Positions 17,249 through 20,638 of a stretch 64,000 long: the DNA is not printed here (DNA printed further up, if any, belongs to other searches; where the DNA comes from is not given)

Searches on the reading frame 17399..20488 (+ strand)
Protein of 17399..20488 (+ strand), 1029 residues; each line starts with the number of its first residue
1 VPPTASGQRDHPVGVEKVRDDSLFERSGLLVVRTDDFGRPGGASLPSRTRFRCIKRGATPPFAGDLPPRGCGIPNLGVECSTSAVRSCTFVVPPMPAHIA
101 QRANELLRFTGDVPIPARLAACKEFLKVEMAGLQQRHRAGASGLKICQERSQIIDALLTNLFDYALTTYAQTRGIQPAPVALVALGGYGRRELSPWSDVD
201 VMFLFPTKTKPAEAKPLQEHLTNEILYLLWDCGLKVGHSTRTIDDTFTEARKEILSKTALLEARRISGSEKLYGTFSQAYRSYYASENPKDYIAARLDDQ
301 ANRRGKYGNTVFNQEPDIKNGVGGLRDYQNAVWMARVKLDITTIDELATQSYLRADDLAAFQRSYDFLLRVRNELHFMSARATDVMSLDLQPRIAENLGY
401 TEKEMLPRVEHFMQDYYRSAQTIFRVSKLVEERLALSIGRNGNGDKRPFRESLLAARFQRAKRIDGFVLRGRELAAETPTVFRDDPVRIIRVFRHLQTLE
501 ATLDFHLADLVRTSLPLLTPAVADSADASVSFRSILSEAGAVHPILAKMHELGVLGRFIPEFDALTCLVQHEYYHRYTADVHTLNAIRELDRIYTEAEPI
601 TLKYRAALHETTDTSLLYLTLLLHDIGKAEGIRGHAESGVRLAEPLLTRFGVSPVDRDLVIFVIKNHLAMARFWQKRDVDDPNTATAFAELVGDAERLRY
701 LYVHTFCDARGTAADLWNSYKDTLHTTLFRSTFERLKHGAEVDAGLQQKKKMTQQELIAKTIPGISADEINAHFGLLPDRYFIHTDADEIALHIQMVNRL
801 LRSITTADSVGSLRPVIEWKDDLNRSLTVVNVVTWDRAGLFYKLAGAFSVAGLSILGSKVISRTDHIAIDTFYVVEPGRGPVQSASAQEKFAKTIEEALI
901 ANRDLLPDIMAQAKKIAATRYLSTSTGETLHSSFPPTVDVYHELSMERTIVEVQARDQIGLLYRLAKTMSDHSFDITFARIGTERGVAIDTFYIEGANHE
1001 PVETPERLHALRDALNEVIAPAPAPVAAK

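Call 9: search_protein_families(library=pfam, proteins=[window:17399-20488:+])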
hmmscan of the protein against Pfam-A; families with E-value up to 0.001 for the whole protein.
window:17399-20488:+ (1029 aa): 6 families
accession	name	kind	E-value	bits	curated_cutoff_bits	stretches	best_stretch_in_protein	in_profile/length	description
PF08335.16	GlnD_UR_UTase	-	5.7e-37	127.3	21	1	293-427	3-137/141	GlnD PII-uridylyltransferase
PF01842.31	ACT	-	8e-09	35.6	27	1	949-999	1-53/66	ACT domain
PF24931.1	ACT_ACR9_3rd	-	1.6e-07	31.7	27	1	938-1017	2-82/98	ACR9-like, ACT-like domain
PF03445.19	DUF294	-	2e-06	28.2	21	1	140-235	14-104/138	Putative nucleotidyltransferase DUF294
PF03710.21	GlnE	-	2.5e-05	24.2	24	1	117-215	59-165/252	Glutamate-ammonia ligase adenylyltransferase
PF01966.28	HD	-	0.00064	20.4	22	0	607-671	16-89/116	HD domain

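Call 24: find_homologous_proteins(query=window:17681-20488:+, max_evalue=1e-50)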
Query window:17681-20488:+ (935 aa): 7111 proteins with E <= 1e-50 among 8000 candidates; the best 120 are listed.
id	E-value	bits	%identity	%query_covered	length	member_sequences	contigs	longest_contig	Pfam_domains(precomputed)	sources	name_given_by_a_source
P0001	0.0e+0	2102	100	100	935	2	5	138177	PF27444.1,PF08335.17,PF24931.2,PF01842.32,PF03445.20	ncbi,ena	-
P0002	0.0e+0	1917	90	100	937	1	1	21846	PF27444.1,PF08335.17,PF01966.29,PF24931.2,PF01842.32,PF03445.20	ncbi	-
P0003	0.0e+0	1915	90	99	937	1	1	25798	PF27444.1,PF08335.17,PF24931.2,PF01842.32,PF03445.20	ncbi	-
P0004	0.0e+0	1907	90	100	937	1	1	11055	PF27444.1,PF08335.17,PF24931.2,PF01842.32,PF03445.20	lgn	-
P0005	0.0e+0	1904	90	100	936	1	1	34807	PF27444.1,PF08335.17,PF01966.29,PF24931.2,PF01842.32,PF03445.20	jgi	-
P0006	0.0e+0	1901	90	100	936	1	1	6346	PF27444.1,PF08335.17,PF24931.2,PF01842.32,PF03445.20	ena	-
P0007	0.0e+0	1900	90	100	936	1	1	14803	PF27444.1,PF08335.17,PF24931.2,PF01842.32,PF03445.20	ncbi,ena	-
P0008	0.0e+0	1898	89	100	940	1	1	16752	PF27444.1,PF08335.17,PF01966.29,PF03710.22,PF24931.2,PF01842.32,PF03445.20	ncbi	-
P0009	0.0e+0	1897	90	100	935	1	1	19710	PF27444.1,PF08335.17,PF03710.22,PF24931.2,PF01842.32,PF03445.20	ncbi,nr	ncbi:MAG: [protein-PII] uridylyltransferase [Opitutus sp.]|nr:[protein-PII] uridylyltransferase [Opi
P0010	0.0e+0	1886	89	100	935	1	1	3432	PF27444.1,PF08335.17,PF01966.29,PF24931.2,PF01842.32,PF03445.20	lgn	-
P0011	0.0e+0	1883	88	99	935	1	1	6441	PF27444.1,PF08335.17,PF24931.2,PF01842.32,PF03445.20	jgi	-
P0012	0.0e+0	1883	88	99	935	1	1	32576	PF27444.1,PF08335.17,PF24931.2,PF01842.32,PF03445.20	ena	-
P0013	0.0e+0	1866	89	99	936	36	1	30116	PF27444.1,PF08335.17,PF24931.2,PF01842.32,PF03445.20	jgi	jgi:[protein-PII] uridylyltransferase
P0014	0.0e+0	1865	88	99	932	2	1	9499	PF27444.1,PF08335.17,PF24931.2,PF27446.1,PF01842.32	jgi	jgi:[protein-PII] uridylyltransferase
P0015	0.0e+0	1864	89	99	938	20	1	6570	PF27444.1,PF08335.17,PF24931.2,PF01842.32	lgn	-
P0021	0.0e+0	1843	87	100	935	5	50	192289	PF27444.1,PF08335.17,PF24931.2,PF01842.32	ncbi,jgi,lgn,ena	jgi:[protein-PII] uridylyltransferase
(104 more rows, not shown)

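Call 26: find_encoding_contigs(protein=P0001, flank=10000, max_places=3)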
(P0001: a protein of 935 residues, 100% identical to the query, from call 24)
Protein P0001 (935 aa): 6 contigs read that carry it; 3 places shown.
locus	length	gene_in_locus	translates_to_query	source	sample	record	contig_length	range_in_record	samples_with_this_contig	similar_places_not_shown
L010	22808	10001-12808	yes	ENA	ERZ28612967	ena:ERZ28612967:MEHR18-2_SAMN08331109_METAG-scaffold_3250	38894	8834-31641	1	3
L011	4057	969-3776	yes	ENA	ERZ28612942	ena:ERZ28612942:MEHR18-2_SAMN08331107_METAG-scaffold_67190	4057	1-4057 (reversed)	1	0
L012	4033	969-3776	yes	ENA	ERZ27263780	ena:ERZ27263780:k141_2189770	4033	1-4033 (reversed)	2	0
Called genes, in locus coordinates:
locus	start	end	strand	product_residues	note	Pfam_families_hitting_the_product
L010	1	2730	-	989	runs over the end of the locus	PF23500:DUF7133, PF00034:Cytochrom_C, PF13442:Cytochrome_CBB3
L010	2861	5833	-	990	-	PF13620:CarboxypepD_reg, PF13715:CarbopepD_reg_2, PF07715:Plug, PF00593:TonB_dep_Rec_b-barrel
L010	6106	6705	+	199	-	PF00440:TetR_N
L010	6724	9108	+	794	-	PF01326:PPDK_N, PF27448:Rph_4th (weak), PF00391:PEP-utilizers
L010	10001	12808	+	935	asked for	PF03445:DUF294 (weak), PF08335:GlnD_UR_UTase, PF27444:GlnD_3rd, PF24931:ACT_ACR9_3rd (faint), PF01842:ACT (faint)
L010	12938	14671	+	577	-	PF01590:GAF, PF13185:GAF_2, PF01590:GAF, PF13185:GAF_2, PF13492:GAF_3, PF00512:HisKA, PF02518:HATPase_c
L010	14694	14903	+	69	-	-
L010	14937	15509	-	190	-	PF13740:ACT_6, PF13291:ACT_4 (weak), PF01842:ACT (weak), PF13740:ACT_6 (weak), PF22629:ACT_AHAS_ss (weak)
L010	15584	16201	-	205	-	PF01844:HNH, PF14279:HNH_5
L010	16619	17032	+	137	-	-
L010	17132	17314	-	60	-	-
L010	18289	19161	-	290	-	-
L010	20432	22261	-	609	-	PF00270:DEAD, PF04851:ResIII, PF00271:Helicase_C, PF25399:DeaD_dimer, PF03880:DbpA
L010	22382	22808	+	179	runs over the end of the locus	-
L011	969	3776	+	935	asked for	PF03445:DUF294 (weak), PF08335:GlnD_UR_UTase, PF27444:GlnD_3rd, PF24931:ACT_ACR9_3rd (faint), PF01842:ACT (faint)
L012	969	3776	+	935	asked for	PF03445:DUF294 (weak), PF08335:GlnD_UR_UTase, PF27444:GlnD_3rd, PF24931:ACT_ACR9_3rd (faint), PF01842:ACT (faint)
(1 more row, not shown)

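Call 27: find_encoding_contigs(protein=P0021, flank=10000, max_places=2)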
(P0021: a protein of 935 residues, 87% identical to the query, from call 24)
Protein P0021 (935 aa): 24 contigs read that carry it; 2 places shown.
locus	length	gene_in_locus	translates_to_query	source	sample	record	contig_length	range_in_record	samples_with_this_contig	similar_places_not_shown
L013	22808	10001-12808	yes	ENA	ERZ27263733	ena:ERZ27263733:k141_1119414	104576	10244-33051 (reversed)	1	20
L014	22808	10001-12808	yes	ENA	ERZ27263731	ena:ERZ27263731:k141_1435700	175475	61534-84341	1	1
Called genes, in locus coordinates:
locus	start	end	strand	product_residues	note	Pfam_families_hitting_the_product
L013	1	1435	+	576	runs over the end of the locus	-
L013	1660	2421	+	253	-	PF00977:His_biosynth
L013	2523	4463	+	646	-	-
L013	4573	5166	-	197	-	-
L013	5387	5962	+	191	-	PF00857:Isochorismatase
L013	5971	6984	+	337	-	PF01336:tRNA_anti-codon, PF01966:HD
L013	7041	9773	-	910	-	PF00133:tRNA-synt_1, PF09334:tRNA-synt_1g (faint), PF13603:tRNA-synt_1_2 (faint), PF08264:Anticodon_1, PF10458:Val_tRNA-synt_C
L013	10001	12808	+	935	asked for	PF08335:GlnD_UR_UTase, PF27444:GlnD_3rd, PF24931:ACT_ACR9_3rd (weak), PF01842:ACT (weak)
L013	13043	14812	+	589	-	PF01590:GAF, PF13185:GAF_2, PF01590:GAF, PF13185:GAF_2, PF13492:GAF_3, PF00512:HisKA, PF02518:HATPase_c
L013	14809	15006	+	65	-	-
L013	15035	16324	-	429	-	PF00483:NTP_transferase, PF24894:Hexapep_GlmU (faint), PF25247:LbH_GLGC, PF00132:Hexapep (faint), PF25084:LbH_EIF2B (faint), PF25087:GMPPB_C (faint)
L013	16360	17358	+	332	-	PF01073:3Beta_HSD, PF01370:Epimerase, PF02719:Polysacc_synt_2, PF04321:RmlD_sub_bind, PF07993:NAD_binding_4, PF13460:NAD_binding_10, PF16363:GDP_Man_Dehyd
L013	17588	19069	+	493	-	PF04715:, PF00425:Chorismate_bind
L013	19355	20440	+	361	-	PF00140:Sigma70_r1_2, PF04542:Sigma70_r2, PF04539:Sigma70_r3, PF04545:Sigma70_r4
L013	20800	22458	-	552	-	PF00575:S1, PF13509:S1_2 (faint), PF00575:S1, PF23459:S1_RRP5 (weak), PF00575:S1, PF23459:S1_RRP5 (weak), PF00575:S1, PF23459:S1_RRP5, +3 more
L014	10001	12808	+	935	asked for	PF08335:GlnD_UR_UTase, PF27444:GlnD_3rd, PF24931:ACT_ACR9_3rd (weak), PF01842:ACT (weak)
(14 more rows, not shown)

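Call 28: find_encoding_contigs(protein=P0005, flank=10000, max_places=1)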
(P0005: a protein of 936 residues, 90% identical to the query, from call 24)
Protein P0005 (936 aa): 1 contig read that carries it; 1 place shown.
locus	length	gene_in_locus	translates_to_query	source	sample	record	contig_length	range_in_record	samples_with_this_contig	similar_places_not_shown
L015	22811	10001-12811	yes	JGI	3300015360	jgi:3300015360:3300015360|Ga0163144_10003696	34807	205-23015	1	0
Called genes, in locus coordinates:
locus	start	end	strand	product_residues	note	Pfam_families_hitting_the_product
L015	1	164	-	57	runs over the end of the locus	-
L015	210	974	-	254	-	PF05239:PRC (faint)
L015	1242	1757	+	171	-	PF05974:DUF892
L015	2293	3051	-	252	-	PF09335:VTT_dom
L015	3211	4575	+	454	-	PF00614:PLDc (faint), PF13091:PLDc_2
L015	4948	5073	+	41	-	-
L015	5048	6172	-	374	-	PF00561:Abhydrolase_1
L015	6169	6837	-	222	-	PF02525:Flavodoxin_2, PF03358:FMN_red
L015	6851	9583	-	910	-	PF00133:tRNA-synt_1, PF09334:tRNA-synt_1g (faint), PF13603:tRNA-synt_1_2 (faint), PF08264:Anticodon_1, PF10458:Val_tRNA-synt_C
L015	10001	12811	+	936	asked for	PF03445:DUF294 (weak), PF08335:GlnD_UR_UTase, PF27444:GlnD_3rd, PF01966:HD (faint), PF01842:ACT (faint), PF24931:ACT_ACR9_3rd (weak)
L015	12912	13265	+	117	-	PF05635:23S_rRNA_IVP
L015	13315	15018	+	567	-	PF01590:GAF, PF13185:GAF_2, PF13492:GAF_3 (weak), PF01590:GAF, PF13185:GAF_2, PF13492:GAF_3, PF00512:HisKA, PF02518:HATPase_c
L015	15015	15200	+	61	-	-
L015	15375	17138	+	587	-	PF00512:HisKA, PF02518:HATPase_c, PF00072:Response_reg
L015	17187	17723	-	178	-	PF13291:ACT_4 (faint), PF13740:ACT_6, PF01842:ACT, PF13740:ACT_6 (weak), PF22629:ACT_AHAS_ss (weak)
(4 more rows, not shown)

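Call 29: find_encoding_contigs(protein=P0002, flank=10000, max_places=1)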
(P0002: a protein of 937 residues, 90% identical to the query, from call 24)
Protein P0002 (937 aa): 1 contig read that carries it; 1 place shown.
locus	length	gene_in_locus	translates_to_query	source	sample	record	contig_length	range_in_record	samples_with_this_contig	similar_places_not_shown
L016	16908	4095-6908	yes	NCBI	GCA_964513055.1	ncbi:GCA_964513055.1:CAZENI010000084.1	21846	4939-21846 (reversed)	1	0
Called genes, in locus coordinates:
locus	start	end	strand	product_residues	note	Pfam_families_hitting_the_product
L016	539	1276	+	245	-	-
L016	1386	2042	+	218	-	-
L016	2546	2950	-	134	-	-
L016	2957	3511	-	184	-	PF00717:Peptidase_S24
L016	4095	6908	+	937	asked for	PF03445:DUF294 (weak), PF08335:GlnD_UR_UTase, PF27444:GlnD_3rd, PF01966:HD (faint), PF01842:ACT (faint), PF24931:ACT_ACR9_3rd (weak)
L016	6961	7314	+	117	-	PF05635:23S_rRNA_IVP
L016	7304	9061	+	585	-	PF01590:GAF, PF13185:GAF_2, PF01590:GAF, PF13185:GAF_2, PF13492:GAF_3, PF00512:HisKA, PF02518:HATPase_c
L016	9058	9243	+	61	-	-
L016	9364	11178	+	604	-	PF00512:HisKA, PF02518:HATPase_c, PF00072:Response_reg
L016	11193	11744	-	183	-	PF13740:ACT_6, PF13291:ACT_4 (weak), PF13740:ACT_6 (weak), PF01842:ACT, PF22629:ACT_AHAS_ss (weak)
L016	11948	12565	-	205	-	PF01844:HNH, PF14279:HNH_5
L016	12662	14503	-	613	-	PF00270:DEAD, PF04851:ResIII, PF00271:Helicase_C, PF25399:DeaD_dimer, PF03880:DbpA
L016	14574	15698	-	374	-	PF02129:Peptidase_S15 (faint), PF20434:BD-FAE (weak), PF00561:Abhydrolase_1 (weak), PF00326:Peptidase_S9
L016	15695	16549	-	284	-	PF03629:SASA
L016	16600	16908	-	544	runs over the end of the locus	PF12708:Pect-lyase_RHGA_epim, PF00295:Glyco_hydro_28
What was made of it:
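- The segment between A and B contains the conserved syntenic glnD-HNH block (calls 28, 29).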

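Call 30: find_encoding_contigs(protein=P0009, flank=10000, max_places=1)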
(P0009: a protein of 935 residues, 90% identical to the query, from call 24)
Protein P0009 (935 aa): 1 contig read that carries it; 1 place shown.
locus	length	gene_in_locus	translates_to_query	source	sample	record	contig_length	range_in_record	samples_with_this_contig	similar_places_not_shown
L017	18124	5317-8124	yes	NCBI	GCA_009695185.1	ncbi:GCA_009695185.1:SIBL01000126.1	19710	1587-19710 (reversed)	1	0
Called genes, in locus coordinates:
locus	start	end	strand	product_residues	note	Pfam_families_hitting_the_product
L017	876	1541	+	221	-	-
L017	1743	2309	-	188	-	PF02525:Flavodoxin_2, PF03358:FMN_red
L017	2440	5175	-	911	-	PF00133:tRNA-synt_1, PF09334:tRNA-synt_1g (faint), PF13603:tRNA-synt_1_2 (faint), PF08264:Anticodon_1, PF10458:Val_tRNA-synt_C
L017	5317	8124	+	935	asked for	PF03445:DUF294 (faint), PF03710:GlnE (faint), PF08335:GlnD_UR_UTase, PF27444:GlnD_3rd, PF24931:ACT_ACR9_3rd (faint), PF01842:ACT (faint)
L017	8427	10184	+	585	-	PF01590:GAF, PF13185:GAF_2, PF01590:GAF, PF13185:GAF_2, PF13492:GAF_3, PF00512:HisKA, PF02518:HATPase_c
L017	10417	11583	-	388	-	-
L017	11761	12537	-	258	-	PF13472:Lipase_GDSL_2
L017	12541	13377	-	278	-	-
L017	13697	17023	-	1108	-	PF07715:Plug (weak)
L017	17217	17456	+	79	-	-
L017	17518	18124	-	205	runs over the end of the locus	PF01844:HNH, PF14279:HNH_5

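Call 78: list_cluster_members(proteins=[P0001])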
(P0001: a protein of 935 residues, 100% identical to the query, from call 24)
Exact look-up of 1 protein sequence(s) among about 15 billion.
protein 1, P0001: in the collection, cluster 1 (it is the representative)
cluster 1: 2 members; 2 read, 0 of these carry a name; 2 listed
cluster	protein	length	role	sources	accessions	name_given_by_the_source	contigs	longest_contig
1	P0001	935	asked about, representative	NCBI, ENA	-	-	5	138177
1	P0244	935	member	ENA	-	-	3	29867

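Call 79: find_encoding_contigs(protein=P0244, flank=10000, max_places=3)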
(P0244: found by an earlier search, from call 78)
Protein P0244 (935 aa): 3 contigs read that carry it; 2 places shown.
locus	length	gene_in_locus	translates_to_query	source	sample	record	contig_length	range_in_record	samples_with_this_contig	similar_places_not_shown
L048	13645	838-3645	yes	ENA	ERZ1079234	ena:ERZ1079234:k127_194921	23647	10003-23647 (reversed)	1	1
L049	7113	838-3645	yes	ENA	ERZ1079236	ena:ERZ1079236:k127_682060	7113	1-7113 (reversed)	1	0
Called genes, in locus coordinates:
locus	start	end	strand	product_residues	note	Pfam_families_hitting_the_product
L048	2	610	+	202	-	?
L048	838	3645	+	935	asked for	PF03445:DUF294 (weak), PF08335:GlnD_UR_UTase, PF27444:GlnD_3rd, PF24931:ACT_ACR9_3rd (faint), PF01842:ACT (faint)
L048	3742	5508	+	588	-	PF01590:GAF, PF13185:GAF_2, PF01590:GAF, PF13185:GAF_2, PF13492:GAF_3, PF00512:HisKA, PF02518:HATPase_c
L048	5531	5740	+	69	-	-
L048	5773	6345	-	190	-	PF13291:ACT_4 (faint), PF13740:ACT_6, PF01842:ACT (weak), PF13740:ACT_6 (weak), PF22629:ACT_AHAS_ss (weak)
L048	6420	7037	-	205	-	PF01844:HNH, PF14279:HNH_5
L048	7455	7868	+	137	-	-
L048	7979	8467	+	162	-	-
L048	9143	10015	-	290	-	-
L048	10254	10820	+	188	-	-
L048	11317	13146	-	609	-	PF00270:DEAD, PF04851:ResIII, PF00271:Helicase_C, PF25399:DeaD_dimer, PF03880:DbpA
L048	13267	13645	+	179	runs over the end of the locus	-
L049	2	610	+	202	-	?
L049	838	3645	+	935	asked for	PF03445:DUF294 (weak), PF08335:GlnD_UR_UTase, PF27444:GlnD_3rd, PF24931:ACT_ACR9_3rd (faint), PF01842:ACT (faint)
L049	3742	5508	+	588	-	PF01590:GAF, PF13185:GAF_2, PF01590:GAF, PF13185:GAF_2, PF13492:GAF_3, PF00512:HisKA, PF02518:HATPase_c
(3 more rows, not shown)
